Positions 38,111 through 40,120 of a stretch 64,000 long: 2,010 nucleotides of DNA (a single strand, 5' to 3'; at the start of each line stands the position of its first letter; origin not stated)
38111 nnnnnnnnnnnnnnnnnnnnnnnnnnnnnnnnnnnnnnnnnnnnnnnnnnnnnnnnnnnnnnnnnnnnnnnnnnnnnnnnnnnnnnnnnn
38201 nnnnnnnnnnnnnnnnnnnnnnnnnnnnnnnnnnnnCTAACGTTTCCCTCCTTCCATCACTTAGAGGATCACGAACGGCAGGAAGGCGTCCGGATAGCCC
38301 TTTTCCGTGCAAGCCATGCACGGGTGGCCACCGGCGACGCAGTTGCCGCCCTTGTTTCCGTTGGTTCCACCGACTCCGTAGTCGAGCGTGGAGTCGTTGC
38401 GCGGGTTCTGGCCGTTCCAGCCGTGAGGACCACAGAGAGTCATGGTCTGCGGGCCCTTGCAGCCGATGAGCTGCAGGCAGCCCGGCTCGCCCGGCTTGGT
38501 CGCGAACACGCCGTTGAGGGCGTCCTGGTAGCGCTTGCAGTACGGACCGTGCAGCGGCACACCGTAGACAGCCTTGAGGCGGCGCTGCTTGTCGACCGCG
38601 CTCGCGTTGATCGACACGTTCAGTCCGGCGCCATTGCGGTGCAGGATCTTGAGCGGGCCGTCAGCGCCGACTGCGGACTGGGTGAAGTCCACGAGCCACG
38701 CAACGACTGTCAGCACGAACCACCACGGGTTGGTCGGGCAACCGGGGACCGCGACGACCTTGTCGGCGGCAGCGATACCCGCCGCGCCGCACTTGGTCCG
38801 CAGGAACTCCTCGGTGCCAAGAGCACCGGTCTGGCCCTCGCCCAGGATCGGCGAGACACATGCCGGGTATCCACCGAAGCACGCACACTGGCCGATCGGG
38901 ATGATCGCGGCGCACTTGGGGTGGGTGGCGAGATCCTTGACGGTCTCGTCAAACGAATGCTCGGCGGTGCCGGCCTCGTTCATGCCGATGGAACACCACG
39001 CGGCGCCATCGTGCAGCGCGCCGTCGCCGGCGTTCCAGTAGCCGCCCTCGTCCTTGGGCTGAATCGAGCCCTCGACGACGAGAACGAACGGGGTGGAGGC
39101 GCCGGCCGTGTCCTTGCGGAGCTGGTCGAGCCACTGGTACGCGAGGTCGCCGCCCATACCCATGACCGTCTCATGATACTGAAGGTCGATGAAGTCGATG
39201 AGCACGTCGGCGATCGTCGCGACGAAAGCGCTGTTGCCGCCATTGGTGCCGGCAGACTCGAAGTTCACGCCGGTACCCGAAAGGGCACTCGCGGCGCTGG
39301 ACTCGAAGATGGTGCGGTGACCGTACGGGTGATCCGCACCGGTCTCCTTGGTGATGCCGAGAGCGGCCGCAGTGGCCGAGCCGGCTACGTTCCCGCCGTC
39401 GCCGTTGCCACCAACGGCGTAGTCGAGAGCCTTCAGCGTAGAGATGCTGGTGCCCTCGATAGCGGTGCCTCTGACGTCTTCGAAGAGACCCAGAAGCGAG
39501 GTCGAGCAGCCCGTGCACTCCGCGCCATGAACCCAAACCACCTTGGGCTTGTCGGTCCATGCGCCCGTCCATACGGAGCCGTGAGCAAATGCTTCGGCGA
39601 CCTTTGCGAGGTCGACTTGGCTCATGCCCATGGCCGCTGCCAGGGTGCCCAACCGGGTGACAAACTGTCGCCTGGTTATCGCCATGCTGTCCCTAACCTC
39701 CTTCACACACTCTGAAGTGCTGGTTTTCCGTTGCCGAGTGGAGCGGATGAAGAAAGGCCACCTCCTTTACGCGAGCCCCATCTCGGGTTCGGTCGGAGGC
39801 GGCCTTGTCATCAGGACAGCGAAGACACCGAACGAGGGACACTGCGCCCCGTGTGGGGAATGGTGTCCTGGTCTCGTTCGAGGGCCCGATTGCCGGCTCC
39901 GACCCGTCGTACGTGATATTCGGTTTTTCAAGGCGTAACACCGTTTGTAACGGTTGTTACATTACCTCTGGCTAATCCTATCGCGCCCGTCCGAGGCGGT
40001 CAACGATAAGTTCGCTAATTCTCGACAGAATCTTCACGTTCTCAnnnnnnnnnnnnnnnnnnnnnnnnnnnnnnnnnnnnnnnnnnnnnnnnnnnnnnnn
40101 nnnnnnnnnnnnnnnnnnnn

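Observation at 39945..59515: Five-promoter regulon marked by an 18-bp palindrome TTGTAAC-N4-GTTACRA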

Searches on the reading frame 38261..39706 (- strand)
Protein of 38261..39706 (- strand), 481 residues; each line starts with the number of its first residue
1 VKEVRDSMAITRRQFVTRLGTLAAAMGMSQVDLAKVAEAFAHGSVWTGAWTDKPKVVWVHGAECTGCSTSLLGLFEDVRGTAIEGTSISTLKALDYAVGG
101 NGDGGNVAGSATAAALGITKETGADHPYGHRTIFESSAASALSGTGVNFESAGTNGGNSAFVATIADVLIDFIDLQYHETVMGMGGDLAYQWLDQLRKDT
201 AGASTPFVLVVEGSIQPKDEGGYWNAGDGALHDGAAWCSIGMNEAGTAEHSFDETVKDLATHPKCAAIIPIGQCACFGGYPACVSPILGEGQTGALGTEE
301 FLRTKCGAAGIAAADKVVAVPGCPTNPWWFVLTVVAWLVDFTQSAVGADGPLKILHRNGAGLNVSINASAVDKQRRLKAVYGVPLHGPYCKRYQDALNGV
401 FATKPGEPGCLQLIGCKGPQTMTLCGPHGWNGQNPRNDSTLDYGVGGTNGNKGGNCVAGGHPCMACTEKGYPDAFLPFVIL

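Call 10: search_protein_families(library=pfam, proteins=[window:38261-39706:-])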
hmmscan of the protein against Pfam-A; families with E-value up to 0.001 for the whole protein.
window:38261-39706:- (481 aa): 2 families
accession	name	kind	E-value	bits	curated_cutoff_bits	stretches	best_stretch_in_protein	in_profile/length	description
PF01058.29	Oxidored_q6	-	9.3e-15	54.9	27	1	163-336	13-127/128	NADH ubiquinone oxidoreductase, 20 Kd subunit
PF14720.11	NiFe_hyd_SSU_C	-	1.4e-12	48.3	27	2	389-433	8-53/80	NiFe/NiFeSe hydrogenase small subunit C-terminal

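Call 53: search_protein_families(library=ncbifam, proteins=[window:38261-39706:-], max_evalue=0.01)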
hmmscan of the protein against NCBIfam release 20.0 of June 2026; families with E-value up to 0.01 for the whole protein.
window:38261-39706:- (481 aa): 3 families
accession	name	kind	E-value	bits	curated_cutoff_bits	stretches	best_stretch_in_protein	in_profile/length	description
NF045520.1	H2_NiFeSe_small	exception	1.5e-40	139.5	470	2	163-432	63-285/314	NiFeSe hydrogenase small subunit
TIGR00391.1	hydA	subfamily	3.1e-21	75.9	179.5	2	8-72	13-69/365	hydrogenase small subunit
NF007779.0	PRK10468.1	equivalog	1.5e-20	73.5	659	2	160-342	69-209/372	hydrogenase 2 small subunit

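Call 85: find_homologous_proteins(query=window:38261-39685:-, max_evalue=1e-30)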
Query window:38261-39685:- (474 aa): 348 proteins with E <= 1e-30 among 8000 candidates; the best 120 are listed.
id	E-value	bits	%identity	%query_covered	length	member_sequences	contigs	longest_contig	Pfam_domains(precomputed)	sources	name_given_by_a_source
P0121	0.0e+0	1100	100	100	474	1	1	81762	PF01058.30,PF14720.12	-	-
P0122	2.8e-228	777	74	100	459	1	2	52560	PF01058.30,PF14720.12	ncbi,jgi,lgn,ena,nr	ncbi:MAG: hypothetical protein CVT67_09540 [Actinobacteria bacterium HGW-Actinobacteria-7]|jgi:hydro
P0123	1.5e-223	761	73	100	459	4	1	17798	PF01058.30,PF14720.12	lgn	-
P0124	2.1e-222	758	73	100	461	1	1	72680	PF01058.30,PF14720.12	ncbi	-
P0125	9.3e-220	749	73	100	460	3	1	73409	PF01058.30,PF14720.12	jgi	jgi:hydrogenase small subunit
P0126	6.4e-219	746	72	100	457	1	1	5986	PF01058.30,PF14720.12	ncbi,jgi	-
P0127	8.2e-206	703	71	96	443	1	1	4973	PF01058.30,PF14720.12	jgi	-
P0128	2.3e-205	701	68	100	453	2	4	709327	PF01058.30,PF14720.12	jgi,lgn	jgi:hydrogenase small subunit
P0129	9.6e-205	699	69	100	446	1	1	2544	PF01058.30,PF14720.12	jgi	jgi:hydrogenase small subunit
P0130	8.2e-202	690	69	100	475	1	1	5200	PF01058.30,PF14720.12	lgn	-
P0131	1.9e-199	682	67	100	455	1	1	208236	PF01058.30,PF14720.12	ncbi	-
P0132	2.1e-198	678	68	100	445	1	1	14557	PF01058.30,PF14720.12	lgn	-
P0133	1.5e-196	672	65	100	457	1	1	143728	PF01058.30,PF14720.12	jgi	-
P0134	6.4e-196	670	65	100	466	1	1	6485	PF01058.30,PF14720.12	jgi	jgi:Ni,Fe-hydrogenase I small subunit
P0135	7.0e-196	670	66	100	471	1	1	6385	PF01058.30,PF14720.12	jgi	-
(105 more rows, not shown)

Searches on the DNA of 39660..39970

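Call 61: search_rna_families(source=window, start=39660, end=39970, threshold=evalue, max_evalue=10, show_alignments=2)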
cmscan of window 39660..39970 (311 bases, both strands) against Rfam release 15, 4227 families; matches with E-value up to 10: 2.
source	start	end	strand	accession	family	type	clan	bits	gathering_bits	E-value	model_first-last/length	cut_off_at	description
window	39679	39746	+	RF01662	ceN89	Gene; snRNA; snoRNA; CD-box;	-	15.1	48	2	1-78/78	no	Caenorhabditis snoRNA ceN89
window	39743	39765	+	RF01126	sR41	Gene; snRNA; snoRNA; CD-box;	-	10.3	54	4.3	1-53/53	no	Small nucleolar RNA sR41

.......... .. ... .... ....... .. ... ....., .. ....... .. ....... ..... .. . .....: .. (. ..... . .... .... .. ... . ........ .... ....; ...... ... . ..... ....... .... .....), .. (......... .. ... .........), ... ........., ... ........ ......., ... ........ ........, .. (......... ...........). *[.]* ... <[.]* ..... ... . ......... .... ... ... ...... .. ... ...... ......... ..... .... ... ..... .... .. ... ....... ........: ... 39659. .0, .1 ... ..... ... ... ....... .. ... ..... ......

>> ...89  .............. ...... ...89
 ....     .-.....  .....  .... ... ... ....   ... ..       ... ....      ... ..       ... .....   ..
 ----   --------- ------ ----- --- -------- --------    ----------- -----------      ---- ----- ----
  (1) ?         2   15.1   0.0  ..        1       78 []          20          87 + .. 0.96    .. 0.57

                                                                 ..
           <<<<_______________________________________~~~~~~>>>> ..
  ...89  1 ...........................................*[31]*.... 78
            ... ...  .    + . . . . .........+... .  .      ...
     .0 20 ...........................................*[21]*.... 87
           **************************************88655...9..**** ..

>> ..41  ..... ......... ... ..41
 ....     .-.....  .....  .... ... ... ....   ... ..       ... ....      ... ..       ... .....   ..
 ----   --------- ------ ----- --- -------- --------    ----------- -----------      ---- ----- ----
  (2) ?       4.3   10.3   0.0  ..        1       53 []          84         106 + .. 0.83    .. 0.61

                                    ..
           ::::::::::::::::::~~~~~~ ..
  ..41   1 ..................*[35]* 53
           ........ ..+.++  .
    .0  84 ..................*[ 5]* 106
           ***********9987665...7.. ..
